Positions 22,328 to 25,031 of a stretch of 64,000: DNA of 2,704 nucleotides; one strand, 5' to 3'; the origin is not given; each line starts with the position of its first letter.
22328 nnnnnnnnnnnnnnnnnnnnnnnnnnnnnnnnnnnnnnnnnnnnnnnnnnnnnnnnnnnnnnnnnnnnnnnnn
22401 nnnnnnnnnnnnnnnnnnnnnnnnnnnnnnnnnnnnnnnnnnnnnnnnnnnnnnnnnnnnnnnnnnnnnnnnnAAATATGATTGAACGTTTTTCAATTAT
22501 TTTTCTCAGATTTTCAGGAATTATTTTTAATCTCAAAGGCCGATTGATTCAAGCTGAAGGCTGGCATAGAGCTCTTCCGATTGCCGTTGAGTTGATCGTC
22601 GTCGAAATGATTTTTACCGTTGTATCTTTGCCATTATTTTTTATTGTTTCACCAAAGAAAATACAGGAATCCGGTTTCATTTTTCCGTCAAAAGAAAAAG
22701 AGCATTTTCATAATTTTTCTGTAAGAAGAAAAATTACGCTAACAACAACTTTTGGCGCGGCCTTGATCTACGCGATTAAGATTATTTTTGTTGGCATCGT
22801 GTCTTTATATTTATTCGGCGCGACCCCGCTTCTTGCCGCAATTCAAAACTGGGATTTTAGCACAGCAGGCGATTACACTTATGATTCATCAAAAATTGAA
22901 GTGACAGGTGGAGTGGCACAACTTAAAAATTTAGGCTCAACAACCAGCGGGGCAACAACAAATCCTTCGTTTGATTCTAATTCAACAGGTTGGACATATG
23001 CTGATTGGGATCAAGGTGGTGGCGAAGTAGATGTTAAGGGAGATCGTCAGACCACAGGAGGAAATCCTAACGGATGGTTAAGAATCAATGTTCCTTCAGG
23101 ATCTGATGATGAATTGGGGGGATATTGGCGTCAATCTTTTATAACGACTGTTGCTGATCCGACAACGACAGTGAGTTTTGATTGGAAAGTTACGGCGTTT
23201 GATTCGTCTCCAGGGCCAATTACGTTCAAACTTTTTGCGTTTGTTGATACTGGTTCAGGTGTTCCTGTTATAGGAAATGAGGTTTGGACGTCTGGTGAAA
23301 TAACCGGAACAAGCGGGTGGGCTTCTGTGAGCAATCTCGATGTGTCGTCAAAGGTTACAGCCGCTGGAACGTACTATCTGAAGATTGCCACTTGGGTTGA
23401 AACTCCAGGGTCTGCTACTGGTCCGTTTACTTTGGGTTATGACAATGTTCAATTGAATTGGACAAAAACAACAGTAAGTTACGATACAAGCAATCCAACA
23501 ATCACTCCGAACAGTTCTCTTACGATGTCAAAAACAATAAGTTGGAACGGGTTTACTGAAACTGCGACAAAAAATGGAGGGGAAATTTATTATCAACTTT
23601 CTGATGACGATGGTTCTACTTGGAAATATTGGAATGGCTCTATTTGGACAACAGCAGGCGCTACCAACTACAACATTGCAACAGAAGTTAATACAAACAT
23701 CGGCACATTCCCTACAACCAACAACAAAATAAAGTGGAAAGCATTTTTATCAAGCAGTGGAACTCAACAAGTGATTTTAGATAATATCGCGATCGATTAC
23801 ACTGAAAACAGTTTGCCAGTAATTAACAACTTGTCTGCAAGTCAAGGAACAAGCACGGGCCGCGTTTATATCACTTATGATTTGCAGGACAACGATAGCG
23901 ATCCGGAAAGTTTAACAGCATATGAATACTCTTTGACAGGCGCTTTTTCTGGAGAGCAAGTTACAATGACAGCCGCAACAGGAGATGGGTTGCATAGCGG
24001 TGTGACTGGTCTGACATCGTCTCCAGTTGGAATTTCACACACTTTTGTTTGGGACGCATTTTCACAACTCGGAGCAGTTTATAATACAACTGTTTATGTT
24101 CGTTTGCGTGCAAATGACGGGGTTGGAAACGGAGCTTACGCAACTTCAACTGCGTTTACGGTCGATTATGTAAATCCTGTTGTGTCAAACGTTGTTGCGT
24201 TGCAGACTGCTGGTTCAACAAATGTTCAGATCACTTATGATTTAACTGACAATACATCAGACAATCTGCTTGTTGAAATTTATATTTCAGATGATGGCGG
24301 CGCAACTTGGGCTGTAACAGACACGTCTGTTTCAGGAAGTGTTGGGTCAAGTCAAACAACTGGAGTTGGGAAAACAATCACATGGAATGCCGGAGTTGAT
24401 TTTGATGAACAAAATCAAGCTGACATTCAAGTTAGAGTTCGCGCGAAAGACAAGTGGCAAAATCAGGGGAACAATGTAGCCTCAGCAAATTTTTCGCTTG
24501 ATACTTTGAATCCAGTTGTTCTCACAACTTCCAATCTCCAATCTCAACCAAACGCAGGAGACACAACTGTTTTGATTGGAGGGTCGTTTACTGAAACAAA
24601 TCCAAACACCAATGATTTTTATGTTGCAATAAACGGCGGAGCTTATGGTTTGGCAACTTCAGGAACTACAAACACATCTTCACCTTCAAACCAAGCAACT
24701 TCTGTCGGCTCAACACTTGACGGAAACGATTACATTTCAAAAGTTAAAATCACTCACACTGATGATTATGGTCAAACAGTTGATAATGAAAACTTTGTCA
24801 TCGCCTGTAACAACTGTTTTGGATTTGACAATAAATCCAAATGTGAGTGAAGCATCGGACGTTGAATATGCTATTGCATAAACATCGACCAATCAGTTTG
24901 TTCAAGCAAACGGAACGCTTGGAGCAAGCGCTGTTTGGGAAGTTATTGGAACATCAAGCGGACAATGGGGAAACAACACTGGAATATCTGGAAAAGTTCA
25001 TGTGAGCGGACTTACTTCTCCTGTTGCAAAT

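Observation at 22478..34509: ~12-kb giant surface-protein locus disrupted by two +1 homopolymer frameshifts and one in-frame TAA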

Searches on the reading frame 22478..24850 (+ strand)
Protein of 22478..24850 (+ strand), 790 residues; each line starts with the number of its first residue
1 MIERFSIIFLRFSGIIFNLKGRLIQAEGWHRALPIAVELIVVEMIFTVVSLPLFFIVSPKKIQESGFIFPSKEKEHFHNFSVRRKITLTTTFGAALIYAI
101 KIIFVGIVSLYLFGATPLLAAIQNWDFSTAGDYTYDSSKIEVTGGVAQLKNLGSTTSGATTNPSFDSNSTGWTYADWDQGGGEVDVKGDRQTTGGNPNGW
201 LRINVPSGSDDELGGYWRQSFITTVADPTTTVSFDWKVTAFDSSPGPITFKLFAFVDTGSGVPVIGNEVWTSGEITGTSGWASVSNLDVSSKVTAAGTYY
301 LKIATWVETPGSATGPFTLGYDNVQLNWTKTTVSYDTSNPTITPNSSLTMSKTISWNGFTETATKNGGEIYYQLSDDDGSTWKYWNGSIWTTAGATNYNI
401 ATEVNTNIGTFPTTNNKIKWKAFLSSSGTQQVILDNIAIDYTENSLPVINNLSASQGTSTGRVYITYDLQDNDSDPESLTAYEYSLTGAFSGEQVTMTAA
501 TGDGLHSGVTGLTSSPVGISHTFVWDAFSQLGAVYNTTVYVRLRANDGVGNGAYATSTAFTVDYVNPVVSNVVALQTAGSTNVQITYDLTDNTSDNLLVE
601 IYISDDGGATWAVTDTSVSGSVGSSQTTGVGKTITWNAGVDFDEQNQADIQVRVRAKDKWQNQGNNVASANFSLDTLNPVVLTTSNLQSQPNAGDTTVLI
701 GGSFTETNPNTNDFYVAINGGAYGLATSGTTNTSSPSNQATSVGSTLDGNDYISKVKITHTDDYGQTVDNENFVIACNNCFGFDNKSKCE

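Call 9: search_protein_families(library=pfam, proteins=[window:22478-24850:+], max_evalue=0.01)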
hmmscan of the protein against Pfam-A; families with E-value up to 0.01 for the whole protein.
window:22478-24850:+ (790 aa): 1 family
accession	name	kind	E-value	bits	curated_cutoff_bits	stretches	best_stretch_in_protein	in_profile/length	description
PF18705.7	DUF5643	-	0.0086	16.5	34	0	580-623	28-72/115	Family of unknown function (DUF5643)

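Call 15: find_homologous_proteins(query=window:22478-24850:+)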
Query window:22478-24850:+ (790 aa): 212 proteins with E <= 0.001 among 8000 candidates; the best 120 are listed.
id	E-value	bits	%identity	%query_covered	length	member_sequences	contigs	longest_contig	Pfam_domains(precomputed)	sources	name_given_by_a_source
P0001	0.0e+0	1761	100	100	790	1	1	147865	-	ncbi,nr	ncbi:hypothetical protein HYV69_01460 [Candidatus Uhrbacteria bacterium]|nr:hypothetical protein [Ca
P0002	0.0e+0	1417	66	98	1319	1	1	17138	-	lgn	-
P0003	0.0e+0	1156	56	98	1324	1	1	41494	PF21471.4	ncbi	ncbi:MAG: hypothetical protein WCX71_03350, partial [Candidatus Buchananbacteria bacterium]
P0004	0.0e+0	1091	58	98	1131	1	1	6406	-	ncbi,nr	ncbi:MAG: hypothetical protein NTU97_03040, partial [Candidatus Magasanikbacteria bacterium]|nr:hypo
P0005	0.0e+0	1067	62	98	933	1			-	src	-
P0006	9.6e-297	1005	61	96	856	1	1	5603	-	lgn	-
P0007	3.9e-296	1003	51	98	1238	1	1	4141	-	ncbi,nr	ncbi:MAG: hypothetical protein PHD72_04655, partial [Patescibacteria group bacterium]|nr:hypothetica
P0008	3.3e-294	997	61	97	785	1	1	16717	-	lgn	-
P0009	1.1e-263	896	61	40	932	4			-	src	-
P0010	1.6e-262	892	58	91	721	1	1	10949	-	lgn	-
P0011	1.1e-249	849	52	98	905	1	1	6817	-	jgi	-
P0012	2.9e-229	782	58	41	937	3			PF08922.18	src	-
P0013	2.8e-220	752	55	77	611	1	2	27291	-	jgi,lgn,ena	-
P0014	1.9e-216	740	53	83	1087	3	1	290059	PF17936.8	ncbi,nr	ncbi:hypothetical protein GW933_02635 [Candidatus Falkowbacteria bacterium]|nr:hypothetical protein 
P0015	2.8e-208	713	50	86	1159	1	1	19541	PF19077.7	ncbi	ncbi:Ig-like domain-containing protein [Patescibacteria group bacterium]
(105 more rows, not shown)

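Call 17: find_encoding_contigs(protein=P0008, flank=10000, max_places=3)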
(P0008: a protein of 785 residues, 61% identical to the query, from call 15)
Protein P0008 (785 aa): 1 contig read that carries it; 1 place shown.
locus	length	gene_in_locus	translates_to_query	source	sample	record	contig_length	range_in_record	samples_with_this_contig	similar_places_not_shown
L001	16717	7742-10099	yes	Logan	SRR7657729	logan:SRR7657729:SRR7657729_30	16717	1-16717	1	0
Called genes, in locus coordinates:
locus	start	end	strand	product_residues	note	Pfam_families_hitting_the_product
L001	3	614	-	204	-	?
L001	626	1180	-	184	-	PF13521:AAA_28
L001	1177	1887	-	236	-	PF01048:PNP_UDP_1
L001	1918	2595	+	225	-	-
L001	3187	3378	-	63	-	-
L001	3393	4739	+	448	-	-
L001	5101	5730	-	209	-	PF02661:Fic, PF22168:DIP2311-like_C (weak)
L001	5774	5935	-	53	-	-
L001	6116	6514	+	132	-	PF00072:Response_reg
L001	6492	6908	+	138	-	PF00072:Response_reg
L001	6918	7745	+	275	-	-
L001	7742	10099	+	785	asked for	-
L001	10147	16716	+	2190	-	?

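Call 18: find_encoding_contigs(protein=P0002, flank=10000, max_places=3)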
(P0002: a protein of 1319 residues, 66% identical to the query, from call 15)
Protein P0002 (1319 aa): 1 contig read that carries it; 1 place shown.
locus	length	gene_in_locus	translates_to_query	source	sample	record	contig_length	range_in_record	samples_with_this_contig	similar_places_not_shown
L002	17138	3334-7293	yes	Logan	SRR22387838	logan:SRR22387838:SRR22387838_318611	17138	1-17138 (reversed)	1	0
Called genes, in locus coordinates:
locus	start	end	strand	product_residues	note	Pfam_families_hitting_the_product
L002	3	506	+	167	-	?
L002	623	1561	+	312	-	PF04545:Sigma70_r4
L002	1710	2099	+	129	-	PF00072:Response_reg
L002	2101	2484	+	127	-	PF00072:Response_reg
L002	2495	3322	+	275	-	-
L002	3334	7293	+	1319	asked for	-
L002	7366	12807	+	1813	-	PF21471:Reelin_subrepeat-B (faint), PF19077:Big_13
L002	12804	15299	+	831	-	PF02743:dCache_1, PF22673:MCP-like_PDC_1 (weak), PF14501:HATPase_c_5 (faint), PF00989:PAS, PF13188:PAS_8 (weak), PF13426:PAS_9 (weak), PF00512:HisKA, PF02518:HATPase_c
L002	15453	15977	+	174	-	PF00466:Ribosomal_L10, PF27436:RL10_C (weak)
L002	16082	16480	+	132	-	PF16320:Ribosomal_L12_N, PF00542:Ribosomal_L12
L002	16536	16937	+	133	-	-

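Call 22: find_related_loci(query=A2, collection=genome_contigs, flank=10000)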
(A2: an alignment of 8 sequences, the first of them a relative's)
Query A2 (790 aa) in genome_contigs; peptide patterns used: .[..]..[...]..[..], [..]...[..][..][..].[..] (x = any residue, [..] = any of these).
123 stretches matched a pattern; 32 encode a relative of the query (tblastn E <= 1e-3); 31 distinct loci.
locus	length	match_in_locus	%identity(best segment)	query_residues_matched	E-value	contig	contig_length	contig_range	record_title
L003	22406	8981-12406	73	1-772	0e+0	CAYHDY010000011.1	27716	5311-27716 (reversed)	MAG TPA_asm: uncultured Gammaproteobacteria bacterium isolate ERP119702_co1_211 genome assembly, contig: NODE_1717_lengt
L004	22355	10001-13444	69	1-772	0e+0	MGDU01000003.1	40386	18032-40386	MAG: Candidatus Uhrbacteria bacterium RIFCSPHIGHO2_02_FULL_46_47 rifcsphigho2_02_scaffold_1292, whole genome shotgun seq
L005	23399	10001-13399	64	1-772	0e+0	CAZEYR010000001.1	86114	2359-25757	MAG TPA_asm: uncultured Gammaproteobacteria bacterium isolate SRP263991_co3_384 genome assembly, contig: NODE_101_length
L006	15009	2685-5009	61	1-773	0e+0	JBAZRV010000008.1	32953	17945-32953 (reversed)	MAG: Patescibacteria group bacterium isolate SO_2017_GW1_156 NODE_5872_length_32953_cov_3.320630_OW334_2017, whole genom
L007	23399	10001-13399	60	8-772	0e+0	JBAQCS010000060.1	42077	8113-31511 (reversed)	MAG: Patescibacteria group bacterium isolate MFD12010_ilm_asm_bin15 k127_14212, whole genome shotgun sequence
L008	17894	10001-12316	59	1-772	0e+0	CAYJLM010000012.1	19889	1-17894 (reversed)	MAG TPA_asm: uncultured Gammaproteobacteria bacterium isolate ERP124720_co1_154 genome assembly, contig: NODE_3488_lengt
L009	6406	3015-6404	58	1-772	0e+0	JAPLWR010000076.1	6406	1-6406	MAG: Candidatus Magasanikiibacteriota bacterium isolate LacPavin_0419_WC70L_MAG_37_6 LacPavin_0419_WC70L_scaffold_915409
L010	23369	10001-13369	61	9-772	0e+0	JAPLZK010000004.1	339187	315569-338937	MAG: Candidatus Uhrbacteria bacterium isolate LacPavin_0818_WC45_MAG_46_11 LacPavin_0818_WC45_scaffold_32488, whole geno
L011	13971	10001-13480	56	1-773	0e+0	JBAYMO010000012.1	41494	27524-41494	MAG: Candidatus Buchananbacteria bacterium isolate SO_2016_LW1_41 scaffold00668_LW64-88_2016, whole genome shotgun seque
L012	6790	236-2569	56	1-773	0e+0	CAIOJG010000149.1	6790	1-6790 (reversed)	MAG: Candidatus Magasanikbacteria bacterium isolate AM_bin-3693 genome assembly, contig: bin-3693:149/190, whole genome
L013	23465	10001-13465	54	8-772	0e+0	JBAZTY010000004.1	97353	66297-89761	MAG: Patescibacteria group bacterium isolate SO_2017_GW1_214 NODE_1430_length_97353_cov_2.626705_OW334_2017, whole genom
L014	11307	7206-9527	75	1-772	0e+0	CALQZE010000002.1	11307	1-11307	MAG: Candidatus Uhrbacteria bacterium RIFOXYB12_FULL_58_10 isolate ZH-Jul18-43 genome assembly, contig: ZH-Jul18-C6063,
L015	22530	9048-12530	54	8-772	0e+0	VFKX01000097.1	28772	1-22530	MAG: Candidatus Falkowbacteria bacterium isolate Bin_61_32 c_000003168415, whole genome shotgun sequence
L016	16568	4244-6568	55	1-773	0e+0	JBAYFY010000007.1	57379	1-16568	MAG: Candidatus Buchananbacteria bacterium isolate SO_2016_GW1_112 scaffold01119_OW334_2016, whole genome shotgun sequen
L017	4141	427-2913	51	1-773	0e+0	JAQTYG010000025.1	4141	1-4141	MAG: Patescibacteria group bacterium isolate STC_31 NODE_68748_length_4141_cov_17.201794_Sandtown_C, whole genome shotgu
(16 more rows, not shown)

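Call 60: search_protein_families(library=ncbifam, max_evalue=0.01, proteins=[window:22478-24850:+])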
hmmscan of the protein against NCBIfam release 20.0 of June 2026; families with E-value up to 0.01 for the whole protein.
window:22478-24850:+ (790 aa): 0 families

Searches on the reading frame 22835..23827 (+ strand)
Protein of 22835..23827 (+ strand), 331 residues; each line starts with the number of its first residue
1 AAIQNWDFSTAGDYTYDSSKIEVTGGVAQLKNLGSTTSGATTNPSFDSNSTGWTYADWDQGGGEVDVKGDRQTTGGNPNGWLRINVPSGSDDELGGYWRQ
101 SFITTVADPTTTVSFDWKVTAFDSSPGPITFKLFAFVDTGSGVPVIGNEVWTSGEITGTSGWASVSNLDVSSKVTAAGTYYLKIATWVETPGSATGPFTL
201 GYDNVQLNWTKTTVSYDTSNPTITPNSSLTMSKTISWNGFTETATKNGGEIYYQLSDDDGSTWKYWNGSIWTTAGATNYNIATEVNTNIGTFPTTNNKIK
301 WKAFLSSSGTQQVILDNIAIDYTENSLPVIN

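Call 41: search_protein_families(library=pfam, max_evalue=1, proteins=[window:22835-23827:+])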
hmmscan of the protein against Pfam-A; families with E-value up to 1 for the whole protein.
seq(331 aa): 1 family
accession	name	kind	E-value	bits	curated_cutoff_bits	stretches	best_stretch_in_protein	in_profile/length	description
PF18705.7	DUF5643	-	0.3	11.5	34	0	231-286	27-78/115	Family of unknown function (DUF5643)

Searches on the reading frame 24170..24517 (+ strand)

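Call 41: search_protein_families(library=pfam, max_evalue=1, proteins=[window:24170-24517:+])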
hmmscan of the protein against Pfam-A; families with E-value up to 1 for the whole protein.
seq(116 aa): 3 families
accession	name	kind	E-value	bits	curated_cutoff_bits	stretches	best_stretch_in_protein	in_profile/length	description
PF02012.26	BNR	-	0.004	17.4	27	1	38-47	1-10/12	BNR/Asp-box repeat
PF18705.7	DUF5643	-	0.058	13.8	34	1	16-60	28-73/115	Family of unknown function (DUF5643)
PF08428.16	Rib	-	0.82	10.8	27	0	61-94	29-62/76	Rib domain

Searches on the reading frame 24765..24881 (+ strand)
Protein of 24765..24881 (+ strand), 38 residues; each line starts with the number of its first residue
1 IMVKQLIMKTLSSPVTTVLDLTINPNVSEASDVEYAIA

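Call 56: find_encoding_contigs(protein=window:24765-24881:+, flank=5000, max_places=5)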
Protein window:24765-24881:+ (38 aa): no gene with exactly this product is on record in the collection.
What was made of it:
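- Tried and rejected: An exact look-up of the 38-aa frame-2 piece found nothing (call 56).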
